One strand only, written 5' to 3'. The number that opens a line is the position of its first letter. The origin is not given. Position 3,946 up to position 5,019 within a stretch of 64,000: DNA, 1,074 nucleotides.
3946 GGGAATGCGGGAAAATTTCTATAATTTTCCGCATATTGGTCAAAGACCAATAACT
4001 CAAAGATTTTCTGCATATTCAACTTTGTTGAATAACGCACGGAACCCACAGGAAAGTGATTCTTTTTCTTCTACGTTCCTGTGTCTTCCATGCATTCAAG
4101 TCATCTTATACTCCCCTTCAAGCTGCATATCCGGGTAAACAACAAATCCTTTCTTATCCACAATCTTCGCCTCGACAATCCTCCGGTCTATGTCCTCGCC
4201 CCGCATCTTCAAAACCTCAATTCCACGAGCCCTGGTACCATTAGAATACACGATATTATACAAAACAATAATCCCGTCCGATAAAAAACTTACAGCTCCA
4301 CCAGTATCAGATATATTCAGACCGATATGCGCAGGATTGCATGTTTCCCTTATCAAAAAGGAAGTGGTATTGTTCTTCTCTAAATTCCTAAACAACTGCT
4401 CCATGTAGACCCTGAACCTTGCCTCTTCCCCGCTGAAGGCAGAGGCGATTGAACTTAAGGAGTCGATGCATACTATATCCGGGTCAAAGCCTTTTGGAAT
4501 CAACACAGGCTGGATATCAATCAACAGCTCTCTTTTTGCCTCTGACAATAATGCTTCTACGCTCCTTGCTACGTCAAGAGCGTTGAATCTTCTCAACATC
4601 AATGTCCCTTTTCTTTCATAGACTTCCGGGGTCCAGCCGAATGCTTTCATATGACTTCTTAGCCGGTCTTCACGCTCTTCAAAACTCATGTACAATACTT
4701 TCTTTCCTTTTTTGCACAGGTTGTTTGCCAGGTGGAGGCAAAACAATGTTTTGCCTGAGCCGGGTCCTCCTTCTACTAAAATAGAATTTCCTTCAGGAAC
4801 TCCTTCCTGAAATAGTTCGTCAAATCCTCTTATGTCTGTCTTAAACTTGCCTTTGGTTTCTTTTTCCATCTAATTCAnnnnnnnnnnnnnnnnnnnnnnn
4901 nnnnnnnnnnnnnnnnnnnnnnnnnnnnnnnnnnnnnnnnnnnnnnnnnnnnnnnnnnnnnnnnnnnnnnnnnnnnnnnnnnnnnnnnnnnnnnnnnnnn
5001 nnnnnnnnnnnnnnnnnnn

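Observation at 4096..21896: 17-kb giant lectin-domain surface-protein gene translationally coupled to a KaiC-like ATPase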

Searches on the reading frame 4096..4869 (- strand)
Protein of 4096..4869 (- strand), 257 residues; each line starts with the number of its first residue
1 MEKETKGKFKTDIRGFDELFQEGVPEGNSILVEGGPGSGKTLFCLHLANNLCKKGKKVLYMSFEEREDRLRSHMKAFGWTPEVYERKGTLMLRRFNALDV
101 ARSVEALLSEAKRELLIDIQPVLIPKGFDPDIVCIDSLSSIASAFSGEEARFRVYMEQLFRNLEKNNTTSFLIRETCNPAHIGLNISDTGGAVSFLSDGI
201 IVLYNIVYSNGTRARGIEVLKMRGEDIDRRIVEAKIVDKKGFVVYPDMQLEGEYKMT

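Call 8: search_protein_families(library=pfam, proteins=[window:4096-4869:-], max_evalue=0.01)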
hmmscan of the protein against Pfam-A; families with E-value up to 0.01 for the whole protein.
window:4096-4869:- (257 aa): 16 families
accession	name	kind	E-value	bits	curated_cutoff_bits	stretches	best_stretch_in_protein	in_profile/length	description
PF06745.19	ATPase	-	1.5e-42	146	26.6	1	10-247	2-229/231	KaiC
PF13481.12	AAA_25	-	6.8e-09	36.1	27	1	17-150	23-162/195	AAA domain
PF03796.21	DnaB_C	-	1.3e-05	25.2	27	1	10-74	3-67/255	DnaB-like helicase C terminal domain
PF24883.2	NPHP3_N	-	4.2e-05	24.2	24.8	1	28-74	23-69/164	Nephrocystin 3, N-terminal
PF07088.17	GvpD_P-loop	-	5e-05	23.7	24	1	26-64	9-46/189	GvpD gas vesicle protein, P-loop domain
PF20720.3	nSTAND3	-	7.7e-05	22.9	27.2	1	27-75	17-66/155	Novel STAND NTPase 3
PF00004.35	AAA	-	0.00049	21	21.2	1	30-168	1-97/131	ATPase family associated with various cellular activities (AAA)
PF13191.12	AAA_16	-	0.00061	20.8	32.6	1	20-168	16-132/167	AAA ATPase domain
PF09848.15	SLFN-g3_helicase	-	0.00096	19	24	1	30-63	4-39/354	Schlafen group 3, DNA/RNA helicase domain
PF01695.23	IstB_IS21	-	0.0013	18.7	24.1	1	28-66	93-131/238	IstB-like ATP binding protein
PF02223.23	Thymidylate_kin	-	0.0016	18.6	27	1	32-75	1-43/185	Thymidylate kinase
PF13173.12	AAA_14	-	0.0023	18.4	27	1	29-74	4-48/129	AAA domain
PF13401.12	AAA_22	-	0.0049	17.6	27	1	28-69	6-50/130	AAA domain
PF25199.1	nSTAND_NTPase5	-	0.0067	16.7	34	0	26-69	40-84/145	Novel STAND NTPase 5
PF01656.29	CbiA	-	0.0068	16.8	25.4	0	35-60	7-32/125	CobQ/CobB/MinD/ParA nucleotide binding domain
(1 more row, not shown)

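Call 12: find_homologous_proteins(query=window:4096-4869:-, max_evalue=1e-10)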
Query window:4096-4869:- (257 aa): 1432 proteins with E <= 1e-10 among 2126 candidates; the best 120 are listed.
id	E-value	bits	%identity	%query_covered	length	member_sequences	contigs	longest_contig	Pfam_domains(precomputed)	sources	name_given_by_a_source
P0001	4.9e-164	562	97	100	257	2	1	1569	PF06745.20,PF03796.22,PF13481.13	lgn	-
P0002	1.8e-129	449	78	100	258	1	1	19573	PF06745.20,PF03796.22,PF13481.13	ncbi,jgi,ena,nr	ncbi:MAG: hypothetical protein DRN66_01935 [Candidatus Nanohalarchaeota archaeon]|nr:MAG: hypothetic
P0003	6.1e-123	427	76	96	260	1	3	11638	PF06745.20,PF25199.2,PF13481.13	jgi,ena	-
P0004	2.2e-122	425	75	96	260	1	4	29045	PF06745.20,PF25199.2,PF13481.13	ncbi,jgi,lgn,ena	-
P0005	2.8e-120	418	73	97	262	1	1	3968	PF06745.20,PF13481.13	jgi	jgi:KaiC/GvpD/RAD55 family RecA-like ATPase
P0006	3.4e-120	418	72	100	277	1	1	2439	PF06745.20,PF13481.13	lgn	-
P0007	1.4e-119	416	73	97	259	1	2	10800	PF06745.20,PF13481.13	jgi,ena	-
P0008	3.8e-119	415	72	99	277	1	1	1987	PF06745.20,PF13481.13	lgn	-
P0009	1.0e-118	413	72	98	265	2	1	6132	PF06745.20,PF03796.22,PF13481.13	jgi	-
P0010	2.4e-118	412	72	98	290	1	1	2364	PF06745.20,PF13481.13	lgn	-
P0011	3.4e-118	412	73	97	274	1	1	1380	PF06745.20,PF03796.22,PF13481.13,PF20720.4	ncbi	-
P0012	4.5e-118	411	74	97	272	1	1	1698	PF06745.20,PF13481.13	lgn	-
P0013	7.7e-117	407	72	97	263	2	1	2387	PF06745.20,PF07088.17,PF13481.13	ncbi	-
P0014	8.7e-117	407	73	97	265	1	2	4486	PF06745.20,PF13481.13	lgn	-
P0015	1.3e-116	406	73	97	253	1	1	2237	PF06745.20,PF03796.22,PF13481.13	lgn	-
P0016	1.7e-116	406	72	97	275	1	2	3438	PF06745.20,PF13481.13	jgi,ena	-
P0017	6.4e-116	404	72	97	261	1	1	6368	PF06745.20,PF07088.17,PF03796.22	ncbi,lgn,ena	-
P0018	1.8e-115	403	70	97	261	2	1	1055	PF06745.20,PF07088.17,PF13481.13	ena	-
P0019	3.3e-115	402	72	96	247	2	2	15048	PF06745.20,PF13481.13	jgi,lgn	jgi:circadian clock protein KaiC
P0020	3.4e-115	402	71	97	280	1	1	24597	PF06745.20,PF03796.22,PF13481.13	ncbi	-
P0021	3.6e-115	402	70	100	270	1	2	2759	PF06745.20,PF13481.13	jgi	jgi:KaiC/GvpD/RAD55 family RecA-like ATPase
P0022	5.4e-115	401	72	97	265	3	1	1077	PF06745.20,PF13481.13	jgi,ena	-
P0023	2.2e-114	399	71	97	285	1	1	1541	PF06745.20,PF03796.22,PF13481.13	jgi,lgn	-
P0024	3.4e-114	399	70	100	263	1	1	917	PF06745.20,PF03796.22,PF13481.13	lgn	-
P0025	4.5e-114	398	71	97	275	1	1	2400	PF06745.20,PF13481.13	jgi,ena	-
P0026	5.1e-114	398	71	97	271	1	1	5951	PF06745.20,PF13481.13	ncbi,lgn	ncbi:MAG: RAD55 family ATPase [Candidatus Aenigmatarchaeota archaeon]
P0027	7.4e-114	397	68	97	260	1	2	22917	PF06745.20,PF07088.17,PF13481.13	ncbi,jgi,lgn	jgi:circadian clock protein KaiC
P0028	1.0e-113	397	72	97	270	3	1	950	PF06745.20,PF13481.13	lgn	-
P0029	2.8e-113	396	73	100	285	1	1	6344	PF06745.20,PF13481.13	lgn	-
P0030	3.6e-113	395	71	100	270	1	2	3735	PF06745.20,PF23442.2,PF13481.13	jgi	jgi:circadian clock protein KaiC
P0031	4.0e-113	395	71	97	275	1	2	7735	PF06745.20,PF13481.13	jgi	-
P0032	5.4e-113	395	72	97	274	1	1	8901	PF06745.20,PF13481.13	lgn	-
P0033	6.1e-113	394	69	98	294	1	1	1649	PF06745.20,PF13481.13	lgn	-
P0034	1.2e-112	393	70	99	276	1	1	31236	PF06745.20,PF13481.13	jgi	jgi:circadian clock protein KaiC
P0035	1.5e-112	393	69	97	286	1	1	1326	PF06745.20,PF03796.22,PF13481.13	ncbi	-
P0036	1.8e-112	393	72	95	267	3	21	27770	PF13173.13,PF06745.20,PF13481.13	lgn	-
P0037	2.5e-112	392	68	99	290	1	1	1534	PF06745.20,PF03796.22,PF13481.13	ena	-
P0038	2.8e-112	392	70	97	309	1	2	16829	PF06745.20,PF03796.22,PF13481.13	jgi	jgi:KaiC/GvpD/RAD55 family RecA-like ATPase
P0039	3.0e-112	392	73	97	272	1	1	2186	PF06745.20,PF13481.13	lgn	-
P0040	3.4e-112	392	72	97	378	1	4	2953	PF06745.20,PF13481.13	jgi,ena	-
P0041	3.6e-112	392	69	97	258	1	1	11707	PF06745.20,PF13481.13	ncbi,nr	ncbi:AAA family ATPase [Candidatus Micrarchaeota archaeon]|nr:AAA family ATPase [Candidatus Micrarch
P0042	4.1e-112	392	71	97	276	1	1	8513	PF06745.20,PF03796.22,PF13481.13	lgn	-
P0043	4.3e-112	392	70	97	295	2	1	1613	PF06745.20,PF03796.22,PF13481.13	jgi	jgi:circadian clock protein KaiC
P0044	7.1e-112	391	70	93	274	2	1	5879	PF06745.20,PF13481.13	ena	-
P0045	7.6e-112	391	70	96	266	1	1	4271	PF06745.20,PF13481.13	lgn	-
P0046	7.9e-112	391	69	97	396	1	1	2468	PF06745.20,PF13481.13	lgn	-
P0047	8.6e-112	391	67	100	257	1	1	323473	PF06745.20,PF03796.22,PF23442.2,PF13481.13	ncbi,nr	ncbi:AAA family ATPase [Candidatus Woesearchaeota archaeon]|nr:AAA family ATPase [Candidatus Woesear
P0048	9.4e-112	391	69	98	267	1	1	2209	PF06745.20,PF13481.13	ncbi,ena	-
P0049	1.3e-111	390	69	100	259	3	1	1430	PF06745.20,PF01695.24,PF03796.22,PF13481.13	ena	-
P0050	1.4e-111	390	70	97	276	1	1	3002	PF06745.20,PF03796.22,PF13481.13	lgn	-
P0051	2.2e-111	389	69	97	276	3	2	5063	PF06745.20,PF13481.13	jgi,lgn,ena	-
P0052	2.3e-111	389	73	97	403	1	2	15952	PF06745.20,PF13481.13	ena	-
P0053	2.4e-111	389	69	96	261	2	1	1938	PF06745.20,PF13481.13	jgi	-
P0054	2.5e-111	389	70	99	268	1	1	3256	PF06745.20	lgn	-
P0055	3.1e-111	389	68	100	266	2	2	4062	PF06745.20,PF03796.22,PF13481.13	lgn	-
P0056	5.0e-111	388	69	96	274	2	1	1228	PF06745.20,PF03796.22,PF13481.13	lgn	-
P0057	7.9e-111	387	70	97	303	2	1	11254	PF06745.20,PF13481.13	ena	-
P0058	9.3e-111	387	69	97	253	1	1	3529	PF06745.20,PF03796.22,PF23442.2,PF13481.13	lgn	-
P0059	1.2e-110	387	70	97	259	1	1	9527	PF06745.20,PF03796.22,PF13481.13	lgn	-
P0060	3.0e-110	386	70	100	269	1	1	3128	PF06745.20,PF13481.13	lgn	-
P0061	3.7e-110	385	68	97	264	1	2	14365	PF06745.20,PF03796.22,PF13481.13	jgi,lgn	-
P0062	4.2e-110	385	68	98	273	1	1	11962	PF06745.20,PF03796.22,PF13481.13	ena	-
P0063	7.0e-110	384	70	97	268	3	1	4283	PF06745.20,PF03796.22,PF13481.13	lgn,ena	-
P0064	8.6e-110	384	66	99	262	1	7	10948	PF06745.20,PF03796.22,PF13481.13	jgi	jgi:circadian clock protein KaiC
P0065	1.2e-109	384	68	97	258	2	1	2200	PF06745.20,PF13481.13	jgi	-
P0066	1.3e-109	384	67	100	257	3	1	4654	PF06745.20,PF03796.22,PF13481.13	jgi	-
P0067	1.6e-109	383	67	96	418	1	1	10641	PF06745.20,PF13481.13,PF20720.4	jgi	-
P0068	1.8e-109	383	69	100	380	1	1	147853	PF06745.20,PF13481.13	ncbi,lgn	-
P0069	2.4e-109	383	68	97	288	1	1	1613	PF06745.20,PF13481.13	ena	-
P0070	3.1e-109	382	67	97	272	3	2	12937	PF06745.20,PF13481.13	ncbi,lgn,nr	ncbi:AAA family ATPase [Candidatus Woesearchaeota archaeon]|nr:AAA family ATPase [Candidatus Woesear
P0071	3.2e-109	382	69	97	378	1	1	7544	PF06745.20,PF03796.22,PF13481.13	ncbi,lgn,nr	ncbi:MAG: ATPase domain-containing protein [archaeon]|nr:ATPase domain-containing protein [archaeon]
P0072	3.7e-109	382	70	97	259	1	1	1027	PF06745.20,PF07088.17,PF03796.22,PF23442.2,PF13481.13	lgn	-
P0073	5.1e-109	382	68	98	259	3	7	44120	PF06745.20,PF13481.13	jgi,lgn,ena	jgi:circadian clock protein KaiC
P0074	7.0e-109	381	68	96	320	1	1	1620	PF06745.20,PF03796.22,PF13481.13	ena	-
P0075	1.0e-108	381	68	96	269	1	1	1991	PF06745.20,PF13481.13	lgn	-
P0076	1.5e-108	380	67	100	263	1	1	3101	PF06745.20,PF13481.13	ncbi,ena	-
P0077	2.1e-108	380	68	97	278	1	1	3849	PF06745.20,PF03796.22,PF13481.13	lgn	-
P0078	2.4e-108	379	68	100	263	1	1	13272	PF06745.20,PF03796.22,PF13481.13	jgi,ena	-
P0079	2.5e-108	379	68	96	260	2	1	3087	PF06745.20,PF03796.22,PF13481.13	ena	-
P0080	4.9e-108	378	68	97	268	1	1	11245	PF06745.20,PF07088.17,PF13481.13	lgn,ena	-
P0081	7.7e-108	378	66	100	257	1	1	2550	PF06745.20,PF03796.22,PF13481.13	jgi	jgi:KaiC/GvpD/RAD55 family RecA-like ATPase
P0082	9.5e-108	377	67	97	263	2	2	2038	PF06745.20,PF03796.22,PF13481.13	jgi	jgi:KaiC/GvpD/RAD55 family RecA-like ATPase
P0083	1.0e-107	377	68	96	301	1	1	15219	PF06745.20,PF13481.13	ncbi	ncbi:MAG: ATPase domain-containing protein [Candidatus Woesearchaeota archaeon]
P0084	1.4e-107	377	69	97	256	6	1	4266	PF06745.20,PF07088.17,PF01695.24,PF03796.22,PF13481.13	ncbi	ncbi:MAG: ATPase domain-containing protein [Candidatus Aenigmatarchaeota archaeon]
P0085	1.8e-107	376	67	99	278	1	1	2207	PF06745.20,PF13481.13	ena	-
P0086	1.8e-107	376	67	97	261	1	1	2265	PF06745.20,PF03796.22,PF13481.13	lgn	-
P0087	1.9e-107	376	67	97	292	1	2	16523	PF06745.20,PF03796.22,PF13481.13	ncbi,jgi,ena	-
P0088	2.0e-107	376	67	99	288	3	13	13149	PF06745.20,PF13481.13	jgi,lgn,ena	-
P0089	2.3e-107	376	70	96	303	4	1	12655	PF06745.20,PF13481.13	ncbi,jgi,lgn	-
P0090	2.5e-107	376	67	99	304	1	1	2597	PF06745.20,PF13481.13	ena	-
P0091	2.8e-107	376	68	97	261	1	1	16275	PF06745.20,PF03796.22,PF13481.13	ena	-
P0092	3.1e-107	376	67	96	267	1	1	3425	PF06745.20,PF03796.22,PF13481.13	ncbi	-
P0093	3.4e-107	376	66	97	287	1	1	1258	PF06745.20,PF13481.13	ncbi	-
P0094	3.5e-107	376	67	97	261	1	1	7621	PF06745.20,PF13481.13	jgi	jgi:KaiC/GvpD/RAD55 family RecA-like ATPase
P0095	4.0e-107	375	66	97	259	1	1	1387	PF06745.20,PF03796.22,PF13481.13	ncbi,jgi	jgi:circadian clock protein KaiC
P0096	4.2e-107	375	68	97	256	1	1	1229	PF06745.20,PF13481.13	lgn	-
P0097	6.8e-107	375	68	96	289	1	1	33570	PF06745.20,PF03796.22,PF13481.13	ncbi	-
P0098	7.1e-107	375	67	97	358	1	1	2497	PF06745.20,PF13481.13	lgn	-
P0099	1.0e-106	374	67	97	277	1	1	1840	PF06745.20,PF03796.22,PF13481.13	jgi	jgi:circadian clock protein KaiC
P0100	1.0e-106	374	67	96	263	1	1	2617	PF06745.20,PF03796.22,PF13481.13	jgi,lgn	-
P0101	1.3e-106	374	69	96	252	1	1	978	PF06745.20,PF13481.13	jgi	jgi:circadian clock protein KaiC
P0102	1.7e-106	373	68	96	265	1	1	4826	PF06745.20,PF13481.13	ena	-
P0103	1.9e-106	373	68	97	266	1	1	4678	PF06745.20,PF13481.13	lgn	-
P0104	2.0e-106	373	69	94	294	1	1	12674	PF06745.20,PF13481.13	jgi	jgi:circadian clock protein KaiC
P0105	2.0e-106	373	68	97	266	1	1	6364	PF06745.20,PF03796.22,PF13481.13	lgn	-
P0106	2.1e-106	373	66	97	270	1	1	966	PF06745.20,PF13481.13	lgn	-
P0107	2.5e-106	373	66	96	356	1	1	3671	PF06745.20,PF03796.22,PF13481.13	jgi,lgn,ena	-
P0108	3.9e-106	372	68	96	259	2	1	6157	PF06745.20,PF13481.13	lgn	-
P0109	4.6e-106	372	68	98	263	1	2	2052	PF06745.20,PF13481.13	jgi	-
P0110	4.7e-106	372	67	97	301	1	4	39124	PF06745.20,PF13481.13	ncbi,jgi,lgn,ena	-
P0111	8.1e-106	371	67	96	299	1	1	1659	PF06745.20,PF13481.13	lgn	-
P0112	8.7e-106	371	64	99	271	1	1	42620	PF06745.20,PF13481.13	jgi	jgi:circadian clock protein KaiC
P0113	8.8e-106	371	65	100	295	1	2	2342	PF06745.20,PF13481.13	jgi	jgi:circadian clock protein KaiC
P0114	9.0e-106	371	69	97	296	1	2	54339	PF06745.20,PF13481.13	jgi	jgi:circadian clock protein KaiC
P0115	1.0e-105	371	68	94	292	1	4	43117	PF06745.20,PF13481.13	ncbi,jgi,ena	-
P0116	1.1e-105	371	67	97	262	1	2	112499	PF06745.20,PF13481.13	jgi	jgi:circadian clock protein KaiC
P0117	1.1e-105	371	65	98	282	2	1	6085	PF06745.20,PF13481.13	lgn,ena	-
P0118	1.3e-105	370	65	100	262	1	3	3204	PF06745.20,PF03796.22,PF13481.13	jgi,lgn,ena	-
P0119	1.4e-105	370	73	91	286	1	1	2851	PF06745.20,PF13481.13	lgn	-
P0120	1.8e-105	370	64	100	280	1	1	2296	PF06745.20,PF03796.22,PF13481.13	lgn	-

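Call 13: search_protein_families(library=ncbifam, proteins=[window:4096-4869:-], max_evalue=0.01)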
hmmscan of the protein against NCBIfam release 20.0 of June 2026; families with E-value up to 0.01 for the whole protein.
window:4096-4869:- (257 aa): 23 families
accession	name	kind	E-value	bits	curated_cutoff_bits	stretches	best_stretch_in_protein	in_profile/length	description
NF006799.0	PRK09302.1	equivalog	4.7e-32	111.2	408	2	7-95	11-100/515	circadian clock protein KaiC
TIGR03880.1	KaiC_arch_3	hypoth_equivalog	1.8e-24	86.5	249.45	1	13-245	2-218/224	KaiC domain-containing protein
TIGR03877.1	thermo_KaiC_1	hypoth_equivalog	6.6e-22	78.2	307.25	1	8-248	3-236/238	KaiC domain-containing protein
TIGR03881.1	KaiC_arch_4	hypoth_equivalog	9.8e-21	74.5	247.8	1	9-245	3-229/231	KaiC domain-containing protein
TIGR02655.1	circ_KaiC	equivalog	1.2e-17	63.7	546.25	2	8-81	2-76/484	circadian clock protein KaiC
NF052589.1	ArlH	equivalog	1.2e-09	38.2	215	1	17-183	10-165/229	archaellum protein ArlH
TIGR00416.1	sms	equivalog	2.1e-09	36.6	403.05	1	2-78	69-145/454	DNA repair protein RadA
NF004723.0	PRK06067.1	subfamily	8e-09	35.4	194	1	10-144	17-144/243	flagellar accessory protein FlaH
NF004629.0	PRK05973.1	equivalog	1.5e-07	30.7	156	1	19-98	57-133/237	DNA helicase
TIGR03878.1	thermo_KaiC_2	hypoth_equivalog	4.4e-07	29.5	232.2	1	22-209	31-208/259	KaiC domain-containing protein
NF006320.0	PRK08533.1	equivalog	1.4e-06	28.1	215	1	18-161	15-148/230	flagellar accessory protein FlaH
TIGR03600.1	phage_DnaB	exception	7.4e-06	25.2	498.65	1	11-76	179-244/421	phage replicative helicase, DnaB family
TIGR00665.1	DnaB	equivalog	9.7e-06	24.7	385.25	1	9-74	178-243/435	replicative DNA helicase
NF005378.0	PRK06921.1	subfamily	3.3e-05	23.1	207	1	26-75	116-166/266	hypothetical protein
NF005992.0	PRK08116.1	subfamily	3.5e-05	23.1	189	1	20-75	107-162/269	hypothetical protein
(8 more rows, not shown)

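Call 15: find_related_loci(query=A1, collection=genome_contigs, flank=10000)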
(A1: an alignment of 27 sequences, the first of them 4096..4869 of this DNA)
Query A1 (257 aa) in genome_contigs; peptide patterns used: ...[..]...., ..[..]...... (x = any residue, [..] = any of these).
226 stretches matched a pattern; 168 encode a relative of the query (tblastn E <= 1e-3); the best 80 are kept; 80 distinct loci.
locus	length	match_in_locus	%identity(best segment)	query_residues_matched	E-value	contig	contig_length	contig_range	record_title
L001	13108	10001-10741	75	11-257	1e-129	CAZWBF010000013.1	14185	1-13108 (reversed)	MAG TPA_asm: uncultured archaeon isolate binchicken_co6_473 genome assembly, contig: NODE_4807_length_14185_cov_7.421585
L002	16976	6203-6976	78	1-257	4e-129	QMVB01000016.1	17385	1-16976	MAG: Candidatus Nanohalarchaeota archaeon isolate B49_G9 B49_Guay9_scaffold_02403, whole genome shotgun sequence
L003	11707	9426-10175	69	8-257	5e-119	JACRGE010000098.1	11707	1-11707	MAG: Candidatus Micrarchaeota archaeon isolate NC_groundwater_1743_Pr3_B-0.1um_46_10 SR-2_scaffold_141_3764532, whole ge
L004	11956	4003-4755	70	8-257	2e-118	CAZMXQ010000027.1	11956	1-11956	MAG TPA_asm: uncultured Methanosarcinales archaeon isolate binchicken_co32_17 genome assembly, contig: NODE_9110_length_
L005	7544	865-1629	69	8-257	5e-118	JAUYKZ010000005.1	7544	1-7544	MAG: archaeon isolate C24_metabat.bin.228 C24_k141_20395, whole genome shotgun sequence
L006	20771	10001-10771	67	1-257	3e-118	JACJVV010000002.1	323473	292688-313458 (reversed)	MAG: Candidatus Woesearchaeota archaeon isolate HK-STAS-Nano-4 HK-STAS-Nano-4_2, whole genome shotgun sequence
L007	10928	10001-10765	67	8-257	1e-117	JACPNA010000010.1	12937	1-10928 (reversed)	MAG: Candidatus Woesearchaeota archaeon isolate NC_groundwater_563_Ag_S-0.1um_35_31 S35_SO-1_scaffold_16544, whole genom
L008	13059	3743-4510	69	1-257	8e-117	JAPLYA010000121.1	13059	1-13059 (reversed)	MAG: Candidatus Pacearchaeota archaeon isolate LacPavin_0920_SED4_MAG_33_8 LacPavin_0920_SED4_scaffold_318531, whole gen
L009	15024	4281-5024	68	10-257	1e-115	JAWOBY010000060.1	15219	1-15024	MAG: Candidatus Woesearchaeota archaeon isolate BLK3-3.bin.38 k191_2600818, whole genome shotgun sequence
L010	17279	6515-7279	71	8-257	4e-115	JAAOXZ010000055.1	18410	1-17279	Candidatus Woesearchaeota archaeon isolate DPANNHV_H2.bin.83 k83_1572562, whole genome shotgun sequence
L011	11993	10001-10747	70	3-250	1e-114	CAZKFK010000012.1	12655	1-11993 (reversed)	MAG TPA_asm: Candidatus Woesearchaeota archaeon isolate SRP098346_co1_191 genome assembly, contig: NODE_5921_length_1265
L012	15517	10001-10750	69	8-257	8e-115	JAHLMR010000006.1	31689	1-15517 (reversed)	MAG: Candidatus Aenigmatarchaeota archaeon isolate DRTY-6_2_bin_215 NODE_6_length_31689_cov_72.7122, whole genome shotgu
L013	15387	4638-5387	67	2-251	3e-114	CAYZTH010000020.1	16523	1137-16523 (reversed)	MAG TPA_asm: Candidatus Woesearchaeota archaeon isolate SRP178699_co1_214 genome assembly, contig: NODE_4416_length_1652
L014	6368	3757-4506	72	8-257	4e-114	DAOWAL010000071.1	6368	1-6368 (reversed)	MAG TPA_asm: Candidatus Aenigmatarchaeota archaeon isolate CSMAG_1834 CSMAG_1834_k141_2836156_length_6368_cov_7.9843, wh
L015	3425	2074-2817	67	10-257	2e-116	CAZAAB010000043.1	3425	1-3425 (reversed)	MAG TPA_asm: Candidatus Woesearchaeota archaeon isolate SRP141376_co2_396 genome assembly, contig: NODE_41890_length_342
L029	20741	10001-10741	66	11-257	5e-110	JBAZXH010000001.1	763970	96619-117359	MAG: Candidatus Pacearchaeota archaeon isolate SO_2017_GW1_51 NODE_49_length_763970_cov_4.841685_OW334_2017, whole genom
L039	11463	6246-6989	65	9-257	1e-107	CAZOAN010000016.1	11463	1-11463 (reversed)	MAG TPA_asm: Candidatus Woesearchaeota archaeon isolate SRP178699_co1_144 genome assembly, contig: NODE_7672_length_1146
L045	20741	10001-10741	65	10-257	2e-106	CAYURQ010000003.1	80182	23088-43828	MAG TPA_asm: Candidatus Woesearchaeota archaeon isolate SRP141376_co3_436 genome assembly, contig: NODE_632_length_80182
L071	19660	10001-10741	63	10-257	4e-103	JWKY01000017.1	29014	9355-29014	MAG: archaeon GW2011_AR19 QT10_C0017, whole genome shotgun sequence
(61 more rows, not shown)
